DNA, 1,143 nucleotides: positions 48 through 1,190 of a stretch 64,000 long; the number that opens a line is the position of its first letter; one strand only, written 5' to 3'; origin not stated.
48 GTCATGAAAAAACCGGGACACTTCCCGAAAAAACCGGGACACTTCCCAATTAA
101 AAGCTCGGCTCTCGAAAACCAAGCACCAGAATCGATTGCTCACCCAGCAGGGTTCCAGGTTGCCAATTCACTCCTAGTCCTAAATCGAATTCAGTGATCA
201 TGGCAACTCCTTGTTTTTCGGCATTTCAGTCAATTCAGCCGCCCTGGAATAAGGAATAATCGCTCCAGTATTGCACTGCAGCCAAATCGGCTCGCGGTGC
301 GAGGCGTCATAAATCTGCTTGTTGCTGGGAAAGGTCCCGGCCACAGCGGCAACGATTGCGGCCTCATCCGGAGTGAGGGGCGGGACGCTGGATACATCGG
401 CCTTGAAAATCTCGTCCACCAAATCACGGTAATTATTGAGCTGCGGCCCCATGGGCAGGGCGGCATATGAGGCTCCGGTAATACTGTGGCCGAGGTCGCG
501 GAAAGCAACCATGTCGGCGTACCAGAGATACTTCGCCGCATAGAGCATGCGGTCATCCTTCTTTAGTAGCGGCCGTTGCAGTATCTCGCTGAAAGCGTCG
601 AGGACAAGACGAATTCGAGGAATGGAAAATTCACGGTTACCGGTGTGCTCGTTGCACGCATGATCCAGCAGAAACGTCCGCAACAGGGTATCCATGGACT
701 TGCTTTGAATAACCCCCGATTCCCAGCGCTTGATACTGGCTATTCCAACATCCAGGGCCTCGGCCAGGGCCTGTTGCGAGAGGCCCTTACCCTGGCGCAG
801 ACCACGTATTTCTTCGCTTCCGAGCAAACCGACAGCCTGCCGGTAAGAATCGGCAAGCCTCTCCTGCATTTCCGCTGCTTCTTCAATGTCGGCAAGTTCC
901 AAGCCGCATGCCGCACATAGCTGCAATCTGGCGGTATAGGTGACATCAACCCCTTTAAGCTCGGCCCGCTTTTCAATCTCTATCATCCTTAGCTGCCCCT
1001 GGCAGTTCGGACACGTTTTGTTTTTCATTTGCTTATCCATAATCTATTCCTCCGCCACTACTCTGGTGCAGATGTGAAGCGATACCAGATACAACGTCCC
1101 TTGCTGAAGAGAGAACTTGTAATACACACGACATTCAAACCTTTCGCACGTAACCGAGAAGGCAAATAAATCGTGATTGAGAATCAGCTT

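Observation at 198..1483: MqsR-like toxin paired with an antitoxin that fuses an MqsA-type zinc-ribbon/HTH to a Panacea (DUF4065) domain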

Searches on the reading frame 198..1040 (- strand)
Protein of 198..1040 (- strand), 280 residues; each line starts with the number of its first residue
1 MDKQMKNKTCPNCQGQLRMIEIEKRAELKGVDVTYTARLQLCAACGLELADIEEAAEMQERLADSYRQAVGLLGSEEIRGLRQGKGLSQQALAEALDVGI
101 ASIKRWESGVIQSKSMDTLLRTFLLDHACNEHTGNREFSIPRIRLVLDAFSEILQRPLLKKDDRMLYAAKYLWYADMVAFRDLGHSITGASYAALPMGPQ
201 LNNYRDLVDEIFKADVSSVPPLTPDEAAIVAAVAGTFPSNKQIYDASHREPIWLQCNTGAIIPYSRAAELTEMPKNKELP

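Call 3: search_protein_families(library=pfam, proteins=[window:198-1040:-], max_evalue=1)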
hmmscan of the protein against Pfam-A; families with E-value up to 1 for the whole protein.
window:198-1040:- (280 aa): 12 families
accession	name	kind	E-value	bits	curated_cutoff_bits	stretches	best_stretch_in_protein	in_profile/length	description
PF13274.11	SocA_Panacea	-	7.8e-08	33.7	25.7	1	170-253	3-112/113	Antitoxin SocA-like, Panacea domain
PF01381.28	HTH_3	-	1.4e-07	31.9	23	1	78-120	1-42/55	Helix-turn-helix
PF13560.12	HTH_31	-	2.3e-06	28.3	27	1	77-112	5-40/64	Helix-turn-helix domain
PF15731.11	MqsA_antitoxin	-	2.8e-06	27.9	30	1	37-116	32-112/131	Antitoxin component of bacterial toxin-antitoxin system, MqsA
PF12844.13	HTH_19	-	0.0015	18.8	30.2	1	78-116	4-44/64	Helix-turn-helix domain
PF05077.17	DUF678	-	0.014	16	24.1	1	7-53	25-71/74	Protein of unknown function (DUF678)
PF17915.7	zf_Rg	-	0.039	13.8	25.5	1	4-17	4-17/49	Reverse gyrase zinc finger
PF13005.12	zf-IS66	-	0.048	14.5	27.3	1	8-29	2-24/46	zinc-finger binding domain of transposase IS66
PF05106.17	Phage_holin_3_1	-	0.049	14.5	23.8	1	41-81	51-91/99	Phage holin family (Lysis protein S)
PF19817.4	DUF6300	-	0.061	13.9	27.8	1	7-46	9-50/110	Family of unknown function (DUF6300)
PF13453.11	Zn_ribbon_TFIIB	-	0.19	11.6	22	1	9-21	1-13/41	Transcription factor zinc-finger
PF13248.11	Zn_ribbon_3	-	0.4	10.7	27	0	8-14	17-23/26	zinc-ribbon domain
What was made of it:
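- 651..854 (-): Antitoxin residues 63-130: XRE-type helix-turn-helix, the predicted dimerisation and operator-binding module. HTH_3 at residues 78-120, 31.9 bits against a cut-off of 23 (call 3).
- On MqsA-family antitoxin (TIGR03830 CxxCG_CxxCG_HTH / PF15731): Pfam PF15731 scores 27.9 bits, just under its 30-bit cut-off (call 3). HTH_3 covers residues 78-120 (call 3).
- On PanA / Panacea-domain antitoxin (PF13274, DUF4065): 33.7 bits against 25.7, over residues 170-253 and covering profile positions 3-112 of 113 (call 3).
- Closest known: SocA/SocB. Same: They share the Panacea (PF13274) fold family (call 3).
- Checked: Pfam MqsA_antitoxin scores 27.9 bits, just under its cut-off of 30 (call 3).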

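Call 4: search_protein_families(library=ncbifam, proteins=[window:198-1040:-], max_evalue=1)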
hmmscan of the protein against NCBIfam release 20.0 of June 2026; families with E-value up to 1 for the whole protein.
window:198-1040:- (280 aa): 14 families
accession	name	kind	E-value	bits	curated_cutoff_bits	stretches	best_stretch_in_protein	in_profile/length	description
TIGR03830.1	CxxCG_CxxCG_HTH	subfamily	2e-25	89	61.8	1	10-126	1-118/127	type II TA system antitoxin MqsA family protein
NF041951.1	phage_RstR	subfamily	2e-05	24.8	80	1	76-112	5-41/108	RstR family transcriptional repressor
TIGR03070.1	couple_hipB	subfamily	2.2e-05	24.3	71.65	1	76-122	5-50/58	type II toxin-antitoxin system Y4mF family antitoxin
NF007481.0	PRK10072.1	equivalog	0.00067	20.1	110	1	76-112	36-72/96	HTH-type transcriptional regulator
NF047542.1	telomere_Tap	equivalog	0.0013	17.6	600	1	75-114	19-58/695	telomere-associated protein Tap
NF040522.1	VC1465_fam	subfamily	0.0042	17.1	70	1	80-112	3-35/111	VC1465 family Xer recombination activation factor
NF041265.1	NadS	equivalog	0.0046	17.2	60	1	51-109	10-66/94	NadS family protein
NF049953.1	ribbon_DG_selen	exception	0.017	15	130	1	35-96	15-77/172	zinc ribbon-containing (seleno)protein DG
TIGR00270.2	TIGR00270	equivalog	0.02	14.7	110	1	76-111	78-113/159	multiprotein bridging factor aMBF1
NF058600.1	TransRegSco1979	equivalog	0.021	13.9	350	1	75-123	10-60/280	Sco1979 family transcriptional regulator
NF007257.0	PRK09706.1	subfamily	0.029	14.2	101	1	76-112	8-44/135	transcriptional repressor DicA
NF008109.0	PRK10856.1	equivalog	0.042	13.6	208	1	75-125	16-66/334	cytoskeleton protein RodZ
NF033497.1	rubre_like_arch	subfamily_domain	0.046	13.4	32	0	8-20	17-29/34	rubrerythrin-like domain-containing protein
TIGR04500.1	PpiC_rel_mature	subfamily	0.11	11.8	180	1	55-115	139-197/340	TIGR04500 family putative peptide maturation system protein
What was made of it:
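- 855..1040 (-): Antitoxin residues 1-62: zinc-binding domain (C10, C13, C42, C45), the predicted toxin-neutralising module. TIGR03830 covers residues 10-126 (call 4).
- On MqsA-family antitoxin (TIGR03830 CxxCG_CxxCG_HTH / PF15731): TIGR03830 scores 89 bits against 61.8, over residues 10-126 (call 4).
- On MqsR toxin (PF15723): The window protein has no Pfam or NCBIfam hit at E<=1 (calls 3, 4).
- Closest known: Bacillus fungorum MqsR. Different: Its toxin is annotated MqsR by domain search, whereas the window toxin matches no MqsR HMM (calls 3, 4).
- Checked: NCBIfam TIGR03830 (MqsA family) scores 89 bits against a cut-off of 61.8, over residues 10-126 (call 4). The toxin does not score against the MqsR HMM, with no Pfam or NCBIfam hit at E<=1 (calls 3, 4).
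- MqsA-family and Panacea HMMs score above their curated cut-offs (calls 3, 4). The toxin itself matches no MqsR HMM (calls 3, 4). The toxin matches no HMM (calls 3, 4).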

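Call 6: search_solved_structures(query=window:198-1040:-, max_evalue=1, show_alignments=3)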
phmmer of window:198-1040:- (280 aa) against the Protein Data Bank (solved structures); distinct sequences matched with E-value up to 1: 2.
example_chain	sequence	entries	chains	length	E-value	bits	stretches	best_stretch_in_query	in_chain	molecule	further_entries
2mez_A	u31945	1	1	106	0.23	14.2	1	78-138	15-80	Multiprotein Bridging Factor (MBP-like)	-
9y1s_A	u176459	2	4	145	0.6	12.9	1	24-82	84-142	Rhobin9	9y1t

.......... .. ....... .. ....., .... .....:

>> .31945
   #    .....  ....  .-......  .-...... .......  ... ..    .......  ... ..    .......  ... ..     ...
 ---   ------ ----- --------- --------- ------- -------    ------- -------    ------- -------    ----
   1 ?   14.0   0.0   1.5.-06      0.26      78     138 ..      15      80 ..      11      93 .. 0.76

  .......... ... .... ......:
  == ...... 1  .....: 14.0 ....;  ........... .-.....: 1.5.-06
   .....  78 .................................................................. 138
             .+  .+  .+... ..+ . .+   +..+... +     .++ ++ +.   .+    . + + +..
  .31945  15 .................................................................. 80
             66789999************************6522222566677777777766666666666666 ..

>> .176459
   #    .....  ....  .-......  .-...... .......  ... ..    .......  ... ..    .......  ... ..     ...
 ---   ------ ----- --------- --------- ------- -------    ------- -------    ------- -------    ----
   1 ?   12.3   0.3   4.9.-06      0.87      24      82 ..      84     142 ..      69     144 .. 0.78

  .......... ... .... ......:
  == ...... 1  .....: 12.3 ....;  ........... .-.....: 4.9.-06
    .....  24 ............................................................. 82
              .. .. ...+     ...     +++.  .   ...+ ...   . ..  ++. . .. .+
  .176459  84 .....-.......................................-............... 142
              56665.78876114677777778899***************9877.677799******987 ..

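Call 11: find_homologous_proteins(query=window:198-1040:-, max_evalue=0.001)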
Query window:198-1040:- (280 aa): 874 proteins with E <= 0.001 among 8000 candidates; the best 120 are listed.
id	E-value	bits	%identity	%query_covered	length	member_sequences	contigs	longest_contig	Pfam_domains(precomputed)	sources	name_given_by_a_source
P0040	6.3e-175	598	96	100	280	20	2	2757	PF13274.12,PF01381.29,PF15731.12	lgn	-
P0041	2.6e-141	488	80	100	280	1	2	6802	PF13274.12,PF01381.29,PF15731.12,PF13560.13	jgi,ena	-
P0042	3.0e-141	488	79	99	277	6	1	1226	PF13274.12,PF01381.29,PF15731.12,PF13560.13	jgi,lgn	jgi:putative zinc finger/helix-turn-helix YgiT family protein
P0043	1.7e-137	475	78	97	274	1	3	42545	PF13274.12,PF01381.29,PF15731.12,PF13560.13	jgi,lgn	jgi:putative zinc finger/helix-turn-helix YgiT family protein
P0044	2.0e-136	472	76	98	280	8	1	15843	PF13274.12,PF01381.29,PF15731.12,PF13560.13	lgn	-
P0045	3.4e-136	471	77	98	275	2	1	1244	PF13274.12,PF01381.29,PF15731.12,PF13560.13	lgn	-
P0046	1.4e-135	469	77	100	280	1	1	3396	PF13274.12,PF01381.29,PF15731.12,PF13560.13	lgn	-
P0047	1.0e-134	466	75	97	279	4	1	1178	PF13274.12,PF01381.29,PF15731.12,PF13560.13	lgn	-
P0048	1.2e-134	466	75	100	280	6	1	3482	PF13274.12,PF01381.29,PF15731.12,PF13560.13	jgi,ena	-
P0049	2.2e-134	465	79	95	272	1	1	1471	PF13274.12,PF01381.29,PF15731.12,PF13560.13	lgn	-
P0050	2.8e-134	465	76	100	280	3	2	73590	PF13274.12,PF01381.29,PF15731.12,PF13560.13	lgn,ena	-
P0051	1.0e-133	463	76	98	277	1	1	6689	PF13274.12,PF01381.29,PF15731.12,PF13560.13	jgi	-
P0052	8.0e-133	460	74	99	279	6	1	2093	PF13274.12,PF01381.29,PF15731.12,PF13560.13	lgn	-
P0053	1.1e-132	460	75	97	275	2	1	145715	PF13274.12,PF01381.29,PF15731.12,PF13560.13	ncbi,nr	ncbi:MAG: type II toxin-antitoxin system MqsA family antitoxin [Desulfuromonadaceae bacterium]|nr:ty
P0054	2.3e-132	459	73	100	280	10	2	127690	PF13274.12,PF01381.29,PF15731.12,PF13560.13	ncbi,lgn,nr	ncbi:MAG: helix-turn-helix domain-containing protein [Desulfomicrobium sp.]|nr:helix-turn-helix doma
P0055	3.6e-132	458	76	97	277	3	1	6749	PF13274.12,PF01381.29,PF15731.12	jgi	jgi:putative zinc finger/helix-turn-helix YgiT family protein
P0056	1.4e-131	456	75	100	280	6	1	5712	PF13274.12,PF01381.29,PF15731.12,PF13560.13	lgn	-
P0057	2.0e-131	455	72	100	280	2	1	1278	PF13274.12,PF01381.29,PF15731.12,PF13560.13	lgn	-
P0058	3.3e-131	455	74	98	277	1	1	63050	PF13274.12,PF01381.29,PF15731.12,PF13560.13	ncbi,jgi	-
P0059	6.6e-131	454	74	100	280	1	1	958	PF13274.12,PF01381.29,PF15731.12,PF13560.13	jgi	jgi:putative zinc finger/helix-turn-helix YgiT family protein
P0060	3.4e-130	451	73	100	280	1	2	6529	PF13274.12,PF01381.29,PF15731.12,PF13560.13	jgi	jgi:putative zinc finger/helix-turn-helix YgiT family protein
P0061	1.7e-129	449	73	100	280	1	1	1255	PF13274.12,PF01381.29,PF15731.12,PF13560.13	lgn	-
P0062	4.8e-129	448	73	99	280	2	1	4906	PF13274.12,PF01381.29,PF15731.12,PF13560.13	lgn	-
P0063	4.9e-129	448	74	97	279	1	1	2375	PF13274.12,PF01381.29,PF15731.12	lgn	-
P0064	5.9e-128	444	72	100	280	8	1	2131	PF13274.12,PF01381.29,PF15731.12,PF13560.13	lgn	-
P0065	4.4e-126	438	74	95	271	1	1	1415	PF13274.12,PF01381.29,PF15731.12,PF13560.13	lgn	-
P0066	3.2e-124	432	73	98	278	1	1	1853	PF13274.12,PF01381.29,PF15731.12,PF13560.13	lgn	-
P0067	6.1e-123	428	69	99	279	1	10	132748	PF13274.12,PF01381.29,PF15731.12,PF13560.13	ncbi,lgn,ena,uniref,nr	ncbi:type II TA system antitoxin MqsA family protein [Geobacter sp.]|uniref:type II TA system antito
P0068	3.8e-122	425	67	99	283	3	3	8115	PF13274.12,PF01381.29,PF15731.12,PF13560.13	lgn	-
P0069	1.6e-121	423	68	95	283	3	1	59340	PF13274.12,PF01381.29,PF15731.12,PF13560.13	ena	-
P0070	1.8e-121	423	69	98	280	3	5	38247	PF13274.12,PF01381.29,PF15731.12,PF13560.13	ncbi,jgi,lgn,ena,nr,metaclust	ncbi:MAG: hypothetical protein A2005_06860 [Desulfuromonadales bacterium GWC2_61_20]|nr:MAG: hypothe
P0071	2.7e-121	422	71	100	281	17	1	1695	PF13274.12,PF01381.29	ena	-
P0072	4.4e-121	421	70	95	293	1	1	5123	PF13274.12,PF01381.29,PF15731.12,PF13560.13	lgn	-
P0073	5.6e-121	421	67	98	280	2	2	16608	PF13274.12,PF01381.29,PF15731.12,PF13560.13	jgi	jgi:putative zinc finger/helix-turn-helix YgiT family protein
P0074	8.4e-121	421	75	93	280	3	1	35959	PF13274.12,PF01381.29,PF15731.12,PF13560.13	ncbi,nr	ncbi:MAG: helix-turn-helix domain-containing protein [Deltaproteobacteria bacterium]|nr:helix-turn-h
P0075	2.1e-120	419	67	98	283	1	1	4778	PF13274.12,PF01381.29,PF15731.12,PF13560.13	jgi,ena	-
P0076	3.6e-120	419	69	97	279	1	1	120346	PF13274.12,PF01381.29,PF15731.12,PF13560.13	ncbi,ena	-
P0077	5.2e-120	418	68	96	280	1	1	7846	PF13274.12,PF01381.29,PF15731.12,PF13560.13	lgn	-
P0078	1.1e-119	417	68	99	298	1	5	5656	PF13274.12,PF01381.29,PF15731.12,PF13560.13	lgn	-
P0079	2.5e-119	416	69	98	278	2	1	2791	PF13274.12,PF01381.29,PF15731.12,PF13560.13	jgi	-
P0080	3.3e-119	415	68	96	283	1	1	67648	PF13274.12,PF01381.29,PF15731.12,PF13560.13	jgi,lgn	-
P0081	5.4e-119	415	69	99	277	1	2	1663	PF13274.12,PF15731.12,PF13560.13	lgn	-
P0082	6.1e-119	414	85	80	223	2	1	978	PF13274.12,PF01381.29,PF13560.13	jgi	jgi:transcriptional regulator with XRE-family HTH domain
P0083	7.6e-119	414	69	98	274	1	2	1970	PF13274.12,PF01381.29,PF15731.12,PF13560.13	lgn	-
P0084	2.2e-118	413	66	98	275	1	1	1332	PF12844.14,PF13274.12,PF01381.29,PF15731.12,PF13560.13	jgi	jgi:putative zinc finger/helix-turn-helix YgiT family protein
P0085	5.8e-118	411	69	95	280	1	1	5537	PF13274.12,PF01381.29,PF15731.12,PF13560.13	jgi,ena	-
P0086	7.0e-118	411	66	97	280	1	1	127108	PF13274.12,PF01381.29,PF15731.12,PF13560.13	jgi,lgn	-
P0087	1.4e-117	410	67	99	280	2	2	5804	PF12844.14,PF13274.12,PF01381.29,PF15731.12,PF13560.13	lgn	-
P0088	2.4e-117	409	70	95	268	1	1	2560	PF13274.12,PF01381.29,PF15731.12,PF13560.13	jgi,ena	-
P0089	5.2e-117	408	67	99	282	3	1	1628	PF13274.12,PF01381.29,PF15731.12,PF13560.13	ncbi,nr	ncbi:MAG: helix-turn-helix domain-containing protein [Desulfuromonadales bacterium]|nr:helix-turn-he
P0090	3.3e-116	406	65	99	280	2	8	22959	PF13274.12,PF01381.29,PF15731.12,PF13560.13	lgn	-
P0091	5.0e-116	405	68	96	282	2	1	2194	PF13274.12,PF01381.29,PF15731.12,PF13560.13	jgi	-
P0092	7.1e-116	404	67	99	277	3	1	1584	PF13274.12,PF01381.29,PF15731.12,PF13560.13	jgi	-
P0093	1.6e-115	403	66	99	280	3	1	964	PF13274.12,PF01381.29,PF15731.12,PF13560.13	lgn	-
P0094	4.5e-113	395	66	96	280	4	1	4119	PF13274.12,PF01381.29,PF15731.12,PF13560.13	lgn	-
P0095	3.2e-112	392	65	98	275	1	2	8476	PF13274.12,PF01381.29,PF15731.12,PF13560.13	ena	-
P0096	6.5e-112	391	65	99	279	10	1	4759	PF13274.12,PF01381.29,PF15731.12,PF13560.13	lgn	-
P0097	8.8e-108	378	63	99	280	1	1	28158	PF13274.12,PF01381.29,PF15731.12,PF13560.13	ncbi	-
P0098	1.8e-102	360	62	95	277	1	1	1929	PF13274.12,PF01381.29,PF15731.12,PF13560.13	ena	-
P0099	2.8e-100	353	98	60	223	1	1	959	PF13274.12,PF01381.29,PF13560.13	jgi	jgi:DNA-binding transcriptional regulator YiaG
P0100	3.8e-99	350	58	96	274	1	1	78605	PF13274.12,PF01381.29,PF15731.12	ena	-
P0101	3.2e-89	317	54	96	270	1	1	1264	PF13274.12,PF01381.29,PF15731.12,PF13560.13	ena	-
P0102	1.9e-88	315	53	96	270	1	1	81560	PF13274.12,PF01381.29,PF15731.12,PF13560.13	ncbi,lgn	-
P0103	2.4e-87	311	53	96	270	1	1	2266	PF13274.12,PF01381.29,PF15731.12,PF13560.13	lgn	-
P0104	2.7e-87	311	52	96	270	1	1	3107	PF13274.12,PF01381.29,PF15731.12,PF13560.13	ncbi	-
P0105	4.7e-87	310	53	96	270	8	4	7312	PF13274.12,PF01381.29,PF15731.12,PF13560.13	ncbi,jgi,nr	ncbi:MAG: DUF4065 domain-containing protein [Deltaproteobacteria bacterium]|jgi:putative zinc finger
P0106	5.5e-87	310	54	96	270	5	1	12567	PF13274.12,PF01381.29,PF15731.12,PF13560.13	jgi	jgi:putative zinc finger/helix-turn-helix YgiT family protein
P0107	1.0e-86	309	54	96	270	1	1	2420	PF13274.12,PF01381.29,PF15731.12,PF13560.13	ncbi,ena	-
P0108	1.2e-86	309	54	96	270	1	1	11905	PF13274.12,PF01381.29,PF15731.12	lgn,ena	-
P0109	1.4e-86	308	54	96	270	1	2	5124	PF13274.12,PF01381.29,PF15731.12,PF13560.13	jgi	-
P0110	1.8e-86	308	53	96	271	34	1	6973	PF13274.12,PF01381.29,PF15731.12,PF13560.13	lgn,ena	-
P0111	2.0e-86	308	53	96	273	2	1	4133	PF13274.12,PF01381.29,PF15731.12,PF13560.13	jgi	-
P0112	2.3e-86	308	51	98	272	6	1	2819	PF13274.12,PF01381.29,PF15731.12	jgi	-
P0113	2.7e-86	307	52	96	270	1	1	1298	PF13274.12,PF01381.29,PF15731.12,PF13560.13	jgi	jgi:putative zinc finger/helix-turn-helix YgiT family protein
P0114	3.0e-86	307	52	94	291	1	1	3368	PF13274.12,PF15731.12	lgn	-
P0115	3.8e-86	307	51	96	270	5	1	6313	PF13274.12,PF01381.29,PF15731.12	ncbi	-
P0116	6.9e-86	306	53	95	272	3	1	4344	PF13274.12,PF01381.29,PF15731.12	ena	-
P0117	7.0e-86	306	54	94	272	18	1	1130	PF13274.12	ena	-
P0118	7.4e-86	306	53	95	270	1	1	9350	PF13274.12,PF01381.29,PF15731.12,PF13560.13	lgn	-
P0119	8.4e-86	306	53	96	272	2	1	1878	PF13274.12,PF01381.29,PF15731.12,PF13560.13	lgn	-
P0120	8.6e-86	306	53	95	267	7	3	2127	PF13274.12,PF01381.29,PF15731.12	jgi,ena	-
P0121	9.4e-86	306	52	96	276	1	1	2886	PF13274.12,PF01381.29,PF15731.12,PF13560.13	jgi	jgi:putative zinc finger/helix-turn-helix YgiT family protein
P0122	1.3e-85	305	52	96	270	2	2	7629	PF13274.12,PF01381.29,PF15731.12,PF13560.13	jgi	-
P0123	1.9e-85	305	53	95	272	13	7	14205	PF13274.12,PF01381.29,PF15731.12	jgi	jgi:putative zinc finger/helix-turn-helix YgiT family protein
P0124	2.1e-85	305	55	96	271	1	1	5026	PF13274.12,PF01381.29,PF15731.12,PF13560.13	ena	-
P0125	2.2e-85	305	54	96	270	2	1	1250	PF13274.12,PF01381.29,PF15731.12,PF13560.13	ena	-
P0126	3.8e-85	304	53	94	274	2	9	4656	PF13274.12,PF01381.29,PF15731.12,PF13560.13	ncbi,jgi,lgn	jgi:putative zinc finger/helix-turn-helix YgiT family protein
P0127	4.6e-85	303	53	96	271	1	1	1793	PF12844.14,PF13274.12,PF01381.29,PF15731.12,PF13560.13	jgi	jgi:putative zinc finger/helix-turn-helix YgiT family protein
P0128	4.9e-85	303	54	96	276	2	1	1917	PF13274.12,PF01381.29,PF15731.12,PF13560.13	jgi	jgi:putative zinc finger/helix-turn-helix YgiT family protein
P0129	5.6e-85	303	52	95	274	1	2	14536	PF13274.12,PF01381.29,PF15731.12,PF13560.13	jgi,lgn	-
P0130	8.4e-85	303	52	96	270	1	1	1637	PF13274.12,PF01381.29,PF13560.13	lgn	-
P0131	9.1e-85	302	55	96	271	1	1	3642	PF13274.12,PF01381.29,PF15731.12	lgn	-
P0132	1.1e-84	302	52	98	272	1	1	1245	PF13274.12,PF15731.12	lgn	-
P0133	1.2e-84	302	53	95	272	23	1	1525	PF13274.12,PF01381.29,PF15731.12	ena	-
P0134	1.5e-84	302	52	95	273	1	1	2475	PF13274.12,PF01381.29,PF15731.12,PF13560.13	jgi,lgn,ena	-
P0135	1.5e-84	302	53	94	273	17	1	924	PF13274.12,PF01381.29,PF15731.12,PF13560.13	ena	-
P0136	1.7e-84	302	53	96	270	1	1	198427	PF13274.12,PF01381.29,PF15731.12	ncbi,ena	-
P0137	2.0e-84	301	53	94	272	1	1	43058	PF13274.12,PF01381.29,PF15731.12,PF13560.13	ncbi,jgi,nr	ncbi:MAG: type II toxin-antitoxin system MqsA family antitoxin [Deltaproteobacteria bacterium]|nr:ty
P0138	2.2e-84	301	51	95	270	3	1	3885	PF13274.12,PF01381.29,PF15731.12,PF13560.13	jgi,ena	-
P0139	2.5e-84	301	54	96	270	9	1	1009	PF13274.12,PF01381.29,PF15731.12,PF13560.13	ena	-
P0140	3.0e-84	301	53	98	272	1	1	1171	PF01381.29,PF15731.12,PF13560.13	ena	-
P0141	3.6e-84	301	54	95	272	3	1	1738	PF13274.12,PF15731.12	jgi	jgi:putative zinc finger/helix-turn-helix YgiT family protein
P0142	3.8e-84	300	53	96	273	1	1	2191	PF13274.12,PF01381.29,PF15731.12,PF13560.13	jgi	-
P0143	4.9e-84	300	54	95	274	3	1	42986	PF13274.12,PF01381.29,PF15731.12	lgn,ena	-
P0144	5.4e-84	300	52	94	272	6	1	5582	PF13274.12,PF15731.12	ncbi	-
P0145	9.0e-84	299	52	95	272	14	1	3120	PF13274.12,PF15731.12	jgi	jgi:putative zinc finger/helix-turn-helix YgiT family protein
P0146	1.0e-83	299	53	95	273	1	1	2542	PF13274.12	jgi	jgi:putative zinc finger/helix-turn-helix YgiT family protein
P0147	1.1e-83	299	55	94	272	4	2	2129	PF13274.12,PF01381.29,PF15731.12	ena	-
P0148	1.1e-83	299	53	94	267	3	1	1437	PF13274.12,PF01381.29,PF15731.12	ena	-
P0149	1.3e-83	299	54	97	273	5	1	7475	PF13274.12,PF15731.12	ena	-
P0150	1.3e-83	299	52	96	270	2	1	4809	PF13274.12,PF01381.29,PF15731.12,PF13560.13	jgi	jgi:putative zinc finger/helix-turn-helix YgiT family protein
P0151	1.6e-83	298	53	94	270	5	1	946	PF13274.12,PF01381.29,PF13560.13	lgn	-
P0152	1.7e-83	298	51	96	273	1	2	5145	PF13274.12,PF01381.29,PF15731.12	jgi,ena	-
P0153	1.9e-83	298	51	96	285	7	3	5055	PF13274.12,PF01381.29,PF15731.12,PF13560.13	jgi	jgi:putative zinc finger/helix-turn-helix YgiT family protein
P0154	1.9e-83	298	52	96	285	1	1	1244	PF13274.12,PF01381.29,PF15731.12,PF13560.13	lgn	-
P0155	2.2e-83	298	52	96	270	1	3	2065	PF13274.12,PF01381.29,PF15731.12,PF13560.13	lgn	-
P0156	2.2e-83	298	53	96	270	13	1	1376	PF13274.12,PF01381.29,PF15731.12,PF13560.13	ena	-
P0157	2.6e-83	298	52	94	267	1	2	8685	PF13274.12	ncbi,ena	-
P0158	2.9e-83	298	51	98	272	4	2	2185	PF13274.12,PF15731.12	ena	-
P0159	3.0e-83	298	52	96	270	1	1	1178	PF13274.12,PF01381.29,PF15731.12,PF13560.13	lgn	-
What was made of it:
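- On PanA / Panacea-domain antitoxin (PF13274, DUF4065): The precomputed PF13274 annotation is present on nearly all of the 120 listed homologues (call 11).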

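Call 32: find_encoding_contigs(protein=P0136, flank=3000, max_places=2)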
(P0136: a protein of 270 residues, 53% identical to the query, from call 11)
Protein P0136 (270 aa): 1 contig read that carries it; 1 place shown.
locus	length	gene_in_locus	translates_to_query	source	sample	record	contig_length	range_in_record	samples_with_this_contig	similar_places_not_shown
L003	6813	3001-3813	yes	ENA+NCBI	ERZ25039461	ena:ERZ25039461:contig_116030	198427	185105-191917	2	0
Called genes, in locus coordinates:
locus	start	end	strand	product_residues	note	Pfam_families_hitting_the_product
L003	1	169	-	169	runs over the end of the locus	PF06897:DUF1269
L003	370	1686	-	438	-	-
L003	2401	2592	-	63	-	-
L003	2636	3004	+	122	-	-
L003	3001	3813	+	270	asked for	PF15731:MqsA_antitoxin (weak), PF01381:HTH_3 (weak), PF13274:SocA_Panacea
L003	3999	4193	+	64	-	-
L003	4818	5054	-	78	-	-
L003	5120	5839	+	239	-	PF07690:MFS_1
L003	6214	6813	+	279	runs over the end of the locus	-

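Call 33: find_encoding_contigs(protein=P0102, flank=3000, max_places=2)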
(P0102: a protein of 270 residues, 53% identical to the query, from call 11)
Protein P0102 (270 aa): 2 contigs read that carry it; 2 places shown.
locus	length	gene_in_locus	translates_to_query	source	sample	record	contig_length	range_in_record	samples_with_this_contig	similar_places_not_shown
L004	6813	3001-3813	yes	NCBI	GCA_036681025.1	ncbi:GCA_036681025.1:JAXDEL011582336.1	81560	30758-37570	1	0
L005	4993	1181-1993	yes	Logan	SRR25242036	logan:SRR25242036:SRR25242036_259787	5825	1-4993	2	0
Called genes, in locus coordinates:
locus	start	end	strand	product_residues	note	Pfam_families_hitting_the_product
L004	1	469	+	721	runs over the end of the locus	PF02463:SMC_N (weak), PF13175:AAA_15, PF13304:AAA_21, PF13175:AAA_15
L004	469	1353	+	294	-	-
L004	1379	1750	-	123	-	-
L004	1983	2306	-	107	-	PF01381:HTH_3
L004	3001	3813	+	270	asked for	PF15731:MqsA_antitoxin (faint), PF01381:HTH_3, PF13560:HTH_31 (weak), PF13274:SocA_Panacea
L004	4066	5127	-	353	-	PF18737:HEPN_MAE_28990 (weak), PF18735:HEPN_RiboL-PSP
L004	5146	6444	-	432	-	PF03235:GmrSD_N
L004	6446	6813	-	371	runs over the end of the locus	PF01555:N6_N4_Mtase (weak)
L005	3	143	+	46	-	?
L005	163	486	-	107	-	PF01381:HTH_3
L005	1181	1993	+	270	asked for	PF15731:MqsA_antitoxin (faint), PF01381:HTH_3, PF13560:HTH_31 (weak), PF13274:SocA_Panacea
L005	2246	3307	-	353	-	PF18737:HEPN_MAE_28990 (weak), PF18735:HEPN_RiboL-PSP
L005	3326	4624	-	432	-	PF03235:GmrSD_N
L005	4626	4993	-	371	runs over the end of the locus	PF01555:N6_N4_Mtase (weak)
